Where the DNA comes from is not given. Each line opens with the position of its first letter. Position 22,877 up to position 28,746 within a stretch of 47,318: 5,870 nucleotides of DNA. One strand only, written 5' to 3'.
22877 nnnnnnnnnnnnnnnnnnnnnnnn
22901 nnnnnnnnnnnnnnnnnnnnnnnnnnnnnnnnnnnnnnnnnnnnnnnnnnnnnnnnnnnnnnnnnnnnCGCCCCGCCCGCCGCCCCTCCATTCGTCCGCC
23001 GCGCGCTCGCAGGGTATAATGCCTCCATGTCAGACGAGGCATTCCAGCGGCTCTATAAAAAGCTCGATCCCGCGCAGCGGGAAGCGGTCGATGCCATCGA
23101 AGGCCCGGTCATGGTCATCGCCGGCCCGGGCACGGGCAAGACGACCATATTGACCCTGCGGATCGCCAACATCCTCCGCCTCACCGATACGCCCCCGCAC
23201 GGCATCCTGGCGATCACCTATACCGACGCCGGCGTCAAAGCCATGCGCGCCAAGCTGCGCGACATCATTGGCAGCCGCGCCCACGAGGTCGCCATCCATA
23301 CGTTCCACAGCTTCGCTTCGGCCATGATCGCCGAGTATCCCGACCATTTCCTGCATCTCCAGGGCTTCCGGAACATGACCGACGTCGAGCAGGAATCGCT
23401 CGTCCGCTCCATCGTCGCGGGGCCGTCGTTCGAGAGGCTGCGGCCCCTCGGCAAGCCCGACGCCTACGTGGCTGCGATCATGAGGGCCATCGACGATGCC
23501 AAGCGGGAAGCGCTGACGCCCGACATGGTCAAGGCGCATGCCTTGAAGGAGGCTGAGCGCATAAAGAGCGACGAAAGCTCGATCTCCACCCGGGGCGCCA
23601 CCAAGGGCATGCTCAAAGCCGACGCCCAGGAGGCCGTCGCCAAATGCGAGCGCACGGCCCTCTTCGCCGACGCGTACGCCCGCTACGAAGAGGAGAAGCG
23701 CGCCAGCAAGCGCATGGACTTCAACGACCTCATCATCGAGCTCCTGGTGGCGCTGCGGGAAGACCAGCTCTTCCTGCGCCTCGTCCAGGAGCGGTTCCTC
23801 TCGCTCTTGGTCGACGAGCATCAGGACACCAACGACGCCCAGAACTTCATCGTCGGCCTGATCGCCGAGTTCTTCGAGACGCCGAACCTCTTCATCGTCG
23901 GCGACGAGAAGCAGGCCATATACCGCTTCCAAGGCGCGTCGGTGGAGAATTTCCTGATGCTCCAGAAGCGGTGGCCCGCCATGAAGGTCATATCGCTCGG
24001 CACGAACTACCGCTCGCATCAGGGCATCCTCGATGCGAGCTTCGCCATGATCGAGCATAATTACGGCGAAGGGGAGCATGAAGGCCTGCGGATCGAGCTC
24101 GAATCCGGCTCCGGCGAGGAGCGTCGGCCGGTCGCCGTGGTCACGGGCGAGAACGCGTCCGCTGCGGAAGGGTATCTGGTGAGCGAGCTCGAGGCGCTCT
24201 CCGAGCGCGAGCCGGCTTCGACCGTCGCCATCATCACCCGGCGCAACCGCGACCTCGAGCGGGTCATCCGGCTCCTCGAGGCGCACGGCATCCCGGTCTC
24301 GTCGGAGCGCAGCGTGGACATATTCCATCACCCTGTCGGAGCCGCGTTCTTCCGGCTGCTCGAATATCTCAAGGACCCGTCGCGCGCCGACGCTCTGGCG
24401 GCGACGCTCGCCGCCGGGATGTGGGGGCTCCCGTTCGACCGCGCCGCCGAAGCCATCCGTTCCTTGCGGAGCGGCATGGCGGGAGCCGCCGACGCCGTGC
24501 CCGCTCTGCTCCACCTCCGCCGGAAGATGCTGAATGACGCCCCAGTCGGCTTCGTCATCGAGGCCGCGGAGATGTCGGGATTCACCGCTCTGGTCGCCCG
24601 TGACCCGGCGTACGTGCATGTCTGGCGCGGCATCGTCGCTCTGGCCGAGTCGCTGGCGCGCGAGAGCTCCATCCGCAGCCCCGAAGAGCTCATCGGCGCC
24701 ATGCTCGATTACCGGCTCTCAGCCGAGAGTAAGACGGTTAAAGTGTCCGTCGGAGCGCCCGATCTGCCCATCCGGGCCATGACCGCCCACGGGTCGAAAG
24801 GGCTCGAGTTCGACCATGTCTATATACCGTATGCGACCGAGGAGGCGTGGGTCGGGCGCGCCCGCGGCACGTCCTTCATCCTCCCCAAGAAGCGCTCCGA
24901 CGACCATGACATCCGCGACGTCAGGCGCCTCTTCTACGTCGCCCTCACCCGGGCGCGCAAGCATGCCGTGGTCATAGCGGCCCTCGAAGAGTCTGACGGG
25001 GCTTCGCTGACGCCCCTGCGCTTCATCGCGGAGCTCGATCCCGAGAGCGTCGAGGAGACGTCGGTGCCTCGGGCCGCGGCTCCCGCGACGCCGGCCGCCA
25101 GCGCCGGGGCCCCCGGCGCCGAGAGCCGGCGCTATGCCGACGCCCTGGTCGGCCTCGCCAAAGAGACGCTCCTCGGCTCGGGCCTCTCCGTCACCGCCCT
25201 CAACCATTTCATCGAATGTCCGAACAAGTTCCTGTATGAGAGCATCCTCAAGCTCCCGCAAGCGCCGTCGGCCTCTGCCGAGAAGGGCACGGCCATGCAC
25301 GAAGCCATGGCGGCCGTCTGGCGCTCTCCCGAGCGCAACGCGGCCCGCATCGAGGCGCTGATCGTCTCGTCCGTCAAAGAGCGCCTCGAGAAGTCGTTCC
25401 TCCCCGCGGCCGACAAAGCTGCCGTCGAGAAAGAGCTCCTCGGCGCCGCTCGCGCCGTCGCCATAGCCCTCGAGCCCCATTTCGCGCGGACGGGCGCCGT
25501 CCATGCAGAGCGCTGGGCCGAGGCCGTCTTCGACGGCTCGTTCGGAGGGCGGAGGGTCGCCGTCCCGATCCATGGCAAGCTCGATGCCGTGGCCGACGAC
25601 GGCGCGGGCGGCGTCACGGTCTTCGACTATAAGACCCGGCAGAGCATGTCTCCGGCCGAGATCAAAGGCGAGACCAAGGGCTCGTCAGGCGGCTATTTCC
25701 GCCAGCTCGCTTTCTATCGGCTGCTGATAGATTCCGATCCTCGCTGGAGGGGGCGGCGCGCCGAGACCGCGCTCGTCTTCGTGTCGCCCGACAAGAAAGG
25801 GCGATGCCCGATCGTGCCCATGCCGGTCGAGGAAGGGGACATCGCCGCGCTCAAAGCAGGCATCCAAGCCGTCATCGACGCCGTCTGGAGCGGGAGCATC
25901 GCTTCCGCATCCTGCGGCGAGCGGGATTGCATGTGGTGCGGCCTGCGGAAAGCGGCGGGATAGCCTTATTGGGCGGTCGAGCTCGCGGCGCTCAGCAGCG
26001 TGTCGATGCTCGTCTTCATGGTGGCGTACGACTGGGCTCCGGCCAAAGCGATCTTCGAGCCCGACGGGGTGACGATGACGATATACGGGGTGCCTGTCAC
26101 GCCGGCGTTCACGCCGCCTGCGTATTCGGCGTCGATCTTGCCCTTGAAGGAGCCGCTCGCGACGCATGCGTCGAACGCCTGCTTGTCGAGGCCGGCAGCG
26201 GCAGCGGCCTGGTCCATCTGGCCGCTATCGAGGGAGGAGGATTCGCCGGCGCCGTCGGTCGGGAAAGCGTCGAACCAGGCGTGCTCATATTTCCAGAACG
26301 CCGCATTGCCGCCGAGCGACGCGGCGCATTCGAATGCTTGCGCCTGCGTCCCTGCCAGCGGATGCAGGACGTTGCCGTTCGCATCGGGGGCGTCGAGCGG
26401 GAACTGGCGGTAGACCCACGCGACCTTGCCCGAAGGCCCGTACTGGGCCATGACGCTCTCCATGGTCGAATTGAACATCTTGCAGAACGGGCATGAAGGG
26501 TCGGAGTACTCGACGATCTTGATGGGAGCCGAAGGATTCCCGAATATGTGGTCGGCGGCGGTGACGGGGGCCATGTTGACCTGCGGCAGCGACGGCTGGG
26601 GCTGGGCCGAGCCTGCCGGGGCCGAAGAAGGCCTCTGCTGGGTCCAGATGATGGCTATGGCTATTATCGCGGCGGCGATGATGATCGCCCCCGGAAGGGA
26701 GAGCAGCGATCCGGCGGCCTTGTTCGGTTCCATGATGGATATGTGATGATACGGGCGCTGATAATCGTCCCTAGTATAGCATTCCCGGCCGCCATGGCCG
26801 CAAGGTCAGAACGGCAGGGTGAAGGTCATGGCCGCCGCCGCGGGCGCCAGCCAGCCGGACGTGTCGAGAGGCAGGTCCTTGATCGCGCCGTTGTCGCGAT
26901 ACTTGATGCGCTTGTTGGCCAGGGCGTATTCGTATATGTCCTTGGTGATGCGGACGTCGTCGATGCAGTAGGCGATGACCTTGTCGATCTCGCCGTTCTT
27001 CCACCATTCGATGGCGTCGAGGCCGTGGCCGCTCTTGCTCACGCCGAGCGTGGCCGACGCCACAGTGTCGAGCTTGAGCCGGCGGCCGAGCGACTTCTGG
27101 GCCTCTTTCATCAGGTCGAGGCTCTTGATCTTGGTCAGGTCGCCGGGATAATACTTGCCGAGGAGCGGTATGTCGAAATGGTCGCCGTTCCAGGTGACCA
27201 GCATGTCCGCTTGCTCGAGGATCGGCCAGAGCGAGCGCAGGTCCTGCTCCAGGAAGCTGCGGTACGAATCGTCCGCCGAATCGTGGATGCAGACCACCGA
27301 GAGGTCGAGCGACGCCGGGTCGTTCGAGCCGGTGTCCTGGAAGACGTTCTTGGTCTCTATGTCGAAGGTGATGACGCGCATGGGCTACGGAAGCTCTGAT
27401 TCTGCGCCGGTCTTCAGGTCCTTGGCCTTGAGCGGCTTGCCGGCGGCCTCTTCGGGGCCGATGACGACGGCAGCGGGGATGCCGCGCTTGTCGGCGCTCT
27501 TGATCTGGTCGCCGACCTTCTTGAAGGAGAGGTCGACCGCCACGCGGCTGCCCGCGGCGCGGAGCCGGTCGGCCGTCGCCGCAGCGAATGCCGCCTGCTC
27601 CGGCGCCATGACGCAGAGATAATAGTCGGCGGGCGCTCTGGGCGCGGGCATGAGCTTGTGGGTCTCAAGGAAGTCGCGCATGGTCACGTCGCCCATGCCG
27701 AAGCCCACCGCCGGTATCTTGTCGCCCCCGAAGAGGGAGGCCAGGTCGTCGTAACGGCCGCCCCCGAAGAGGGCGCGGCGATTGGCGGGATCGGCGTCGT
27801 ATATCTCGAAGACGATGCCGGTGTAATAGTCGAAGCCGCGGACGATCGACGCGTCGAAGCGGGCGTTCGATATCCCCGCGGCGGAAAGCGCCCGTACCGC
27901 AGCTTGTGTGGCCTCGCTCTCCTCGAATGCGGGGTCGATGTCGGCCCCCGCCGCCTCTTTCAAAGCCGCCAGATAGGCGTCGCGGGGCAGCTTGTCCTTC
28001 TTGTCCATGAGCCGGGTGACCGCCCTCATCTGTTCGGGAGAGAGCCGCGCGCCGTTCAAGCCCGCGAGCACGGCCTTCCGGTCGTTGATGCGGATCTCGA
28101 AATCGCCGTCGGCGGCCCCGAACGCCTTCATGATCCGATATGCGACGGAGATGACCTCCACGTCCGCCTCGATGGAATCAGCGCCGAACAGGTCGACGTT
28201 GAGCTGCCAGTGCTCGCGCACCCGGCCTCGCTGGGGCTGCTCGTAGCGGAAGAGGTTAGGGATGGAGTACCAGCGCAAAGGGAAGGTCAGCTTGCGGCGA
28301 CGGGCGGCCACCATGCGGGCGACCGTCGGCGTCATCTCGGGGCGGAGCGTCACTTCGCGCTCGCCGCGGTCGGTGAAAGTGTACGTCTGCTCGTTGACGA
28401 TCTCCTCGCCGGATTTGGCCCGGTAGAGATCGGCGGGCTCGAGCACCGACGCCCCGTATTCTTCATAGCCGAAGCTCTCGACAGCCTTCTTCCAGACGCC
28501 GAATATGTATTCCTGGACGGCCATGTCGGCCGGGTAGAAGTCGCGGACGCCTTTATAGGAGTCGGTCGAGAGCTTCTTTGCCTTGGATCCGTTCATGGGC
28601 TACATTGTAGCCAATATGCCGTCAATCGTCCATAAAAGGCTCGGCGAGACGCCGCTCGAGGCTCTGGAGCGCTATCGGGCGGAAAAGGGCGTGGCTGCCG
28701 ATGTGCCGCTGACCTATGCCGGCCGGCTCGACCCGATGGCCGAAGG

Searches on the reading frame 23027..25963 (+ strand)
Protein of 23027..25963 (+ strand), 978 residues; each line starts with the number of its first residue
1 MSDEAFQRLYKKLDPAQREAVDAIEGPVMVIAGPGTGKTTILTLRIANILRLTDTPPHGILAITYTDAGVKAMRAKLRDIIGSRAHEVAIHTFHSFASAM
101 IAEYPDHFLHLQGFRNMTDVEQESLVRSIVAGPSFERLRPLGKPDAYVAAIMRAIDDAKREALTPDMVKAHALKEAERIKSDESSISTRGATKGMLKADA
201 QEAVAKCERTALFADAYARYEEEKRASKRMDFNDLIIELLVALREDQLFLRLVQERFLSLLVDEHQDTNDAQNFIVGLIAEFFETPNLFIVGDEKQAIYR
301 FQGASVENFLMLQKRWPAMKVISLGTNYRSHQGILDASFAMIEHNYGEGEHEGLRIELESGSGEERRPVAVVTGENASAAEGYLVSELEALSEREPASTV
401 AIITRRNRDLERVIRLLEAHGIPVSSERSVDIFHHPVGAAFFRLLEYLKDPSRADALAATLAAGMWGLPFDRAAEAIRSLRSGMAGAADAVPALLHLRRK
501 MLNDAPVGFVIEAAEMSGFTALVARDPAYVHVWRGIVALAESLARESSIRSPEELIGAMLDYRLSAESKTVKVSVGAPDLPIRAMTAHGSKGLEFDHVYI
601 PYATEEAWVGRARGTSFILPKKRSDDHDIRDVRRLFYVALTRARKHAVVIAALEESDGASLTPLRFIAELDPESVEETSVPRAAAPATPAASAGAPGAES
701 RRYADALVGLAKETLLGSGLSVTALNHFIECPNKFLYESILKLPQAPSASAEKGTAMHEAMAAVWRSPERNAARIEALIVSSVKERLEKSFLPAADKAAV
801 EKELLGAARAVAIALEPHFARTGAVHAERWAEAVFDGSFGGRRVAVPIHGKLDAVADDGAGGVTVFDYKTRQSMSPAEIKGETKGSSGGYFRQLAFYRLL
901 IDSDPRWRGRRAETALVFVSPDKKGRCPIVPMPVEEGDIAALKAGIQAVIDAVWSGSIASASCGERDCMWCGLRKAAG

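Call 40: search_protein_families(library=pfam, proteins=[window:23027-25963:+], max_evalue=0.0001)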
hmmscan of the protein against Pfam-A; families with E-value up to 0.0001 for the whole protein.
window:23027-25963:+ (978 aa): 5 families
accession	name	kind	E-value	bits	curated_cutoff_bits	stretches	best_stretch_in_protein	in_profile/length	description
PF00580.27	UvrD-helicase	-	2.1e-57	195.3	23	1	13-315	1-269/271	UvrD/REP helicase N-terminal domain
PF12705.13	PDDEXK_1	-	2.9e-25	90.1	22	1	720-974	2-243/247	PD-(D/E)XK nuclease superfamily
PF13361.12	UvrD_C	-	1.9e-22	80.6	25.6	2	582-651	287-347/350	UvrD-like helicase C-terminal domain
PF13245.12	AAA_19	-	1.3e-15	58.2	25.1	1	17-301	1-133/134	AAA domain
PF13538.12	UvrD_C_2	-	6e-11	42.5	27.4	0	626-650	27-52/52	UvrD-like helicase C-terminal domain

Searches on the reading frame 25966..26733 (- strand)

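Call 40: search_protein_families(library=pfam, proteins=[window:25966-26733:-], max_evalue=0.0001)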
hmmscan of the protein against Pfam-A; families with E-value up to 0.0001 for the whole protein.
window:25966-26733:- (255 aa): 2 families
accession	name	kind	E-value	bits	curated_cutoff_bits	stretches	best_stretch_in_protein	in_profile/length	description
PF13462.12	Thioredoxin_4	-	2.3e-20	73.9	23.2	1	60-244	4-164/165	Thioredoxin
PF01323.26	DSBA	-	2.9e-16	60.2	25.6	1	73-243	2-190/191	DSBA-like thioredoxin domain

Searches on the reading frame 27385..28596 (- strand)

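Call 40: search_protein_families(library=pfam, proteins=[window:27385-28596:-], max_evalue=0.0001)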
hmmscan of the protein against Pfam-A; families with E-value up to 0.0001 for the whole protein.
window:27385-28596:- (403 aa): 3 families
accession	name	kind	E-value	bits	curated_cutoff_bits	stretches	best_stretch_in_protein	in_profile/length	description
PF13393.11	tRNA-synt_His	-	1.6e-44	152.9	25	2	16-204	1-184/308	Histidyl-tRNA synthetase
PF03129.25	HGTP_anticodon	-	4.1e-11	43.3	21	1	333-402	13-82/94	Anticodon binding domain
PF00587.30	tRNA-synt_2b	-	3.4e-10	40.7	29.3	1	72-255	1-110/179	tRNA synthetase class II core domain (G, H, P, S and T)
